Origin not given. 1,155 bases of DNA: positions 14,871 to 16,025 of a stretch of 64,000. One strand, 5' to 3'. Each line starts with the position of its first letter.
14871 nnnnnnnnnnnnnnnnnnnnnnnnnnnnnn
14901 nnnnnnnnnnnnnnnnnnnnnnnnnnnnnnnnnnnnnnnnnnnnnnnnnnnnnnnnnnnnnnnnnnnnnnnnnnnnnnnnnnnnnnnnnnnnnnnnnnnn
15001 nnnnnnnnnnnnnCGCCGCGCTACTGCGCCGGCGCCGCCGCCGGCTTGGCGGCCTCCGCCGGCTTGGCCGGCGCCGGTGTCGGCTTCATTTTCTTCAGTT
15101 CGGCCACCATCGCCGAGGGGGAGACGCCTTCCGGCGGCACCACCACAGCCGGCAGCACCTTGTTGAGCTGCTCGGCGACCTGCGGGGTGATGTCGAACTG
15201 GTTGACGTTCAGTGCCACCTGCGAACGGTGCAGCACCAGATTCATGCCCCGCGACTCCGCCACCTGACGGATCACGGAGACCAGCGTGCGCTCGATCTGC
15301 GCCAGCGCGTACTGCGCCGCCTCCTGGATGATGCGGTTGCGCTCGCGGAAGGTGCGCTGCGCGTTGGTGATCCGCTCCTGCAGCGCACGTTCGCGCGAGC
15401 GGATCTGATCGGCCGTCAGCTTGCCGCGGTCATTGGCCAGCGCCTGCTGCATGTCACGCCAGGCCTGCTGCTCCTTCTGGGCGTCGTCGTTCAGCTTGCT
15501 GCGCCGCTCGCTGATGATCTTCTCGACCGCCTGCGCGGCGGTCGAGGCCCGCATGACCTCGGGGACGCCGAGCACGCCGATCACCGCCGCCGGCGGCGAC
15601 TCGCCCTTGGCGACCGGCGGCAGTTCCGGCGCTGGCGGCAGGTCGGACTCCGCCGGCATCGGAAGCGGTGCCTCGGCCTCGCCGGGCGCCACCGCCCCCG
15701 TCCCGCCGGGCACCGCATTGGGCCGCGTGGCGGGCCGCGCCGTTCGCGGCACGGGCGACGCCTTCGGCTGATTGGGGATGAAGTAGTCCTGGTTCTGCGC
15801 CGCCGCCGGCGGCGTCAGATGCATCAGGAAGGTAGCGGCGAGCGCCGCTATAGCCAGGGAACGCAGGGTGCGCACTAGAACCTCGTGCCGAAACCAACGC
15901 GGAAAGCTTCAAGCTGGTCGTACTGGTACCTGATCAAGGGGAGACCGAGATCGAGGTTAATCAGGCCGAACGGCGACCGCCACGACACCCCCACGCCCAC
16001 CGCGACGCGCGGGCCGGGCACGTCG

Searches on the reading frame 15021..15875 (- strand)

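Call 49: search_protein_families(library=pfam, proteins=[window:15021-15875:-], max_evalue=0.001)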
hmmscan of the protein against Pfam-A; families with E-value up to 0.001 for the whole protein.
window:15021-15875:- (284 aa): 1 family
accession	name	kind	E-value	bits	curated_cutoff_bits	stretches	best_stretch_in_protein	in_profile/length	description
PF03938.19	OmpH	-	2.7e-17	63.7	32.4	1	99-237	2-141/141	Outer membrane protein (OmpH-like)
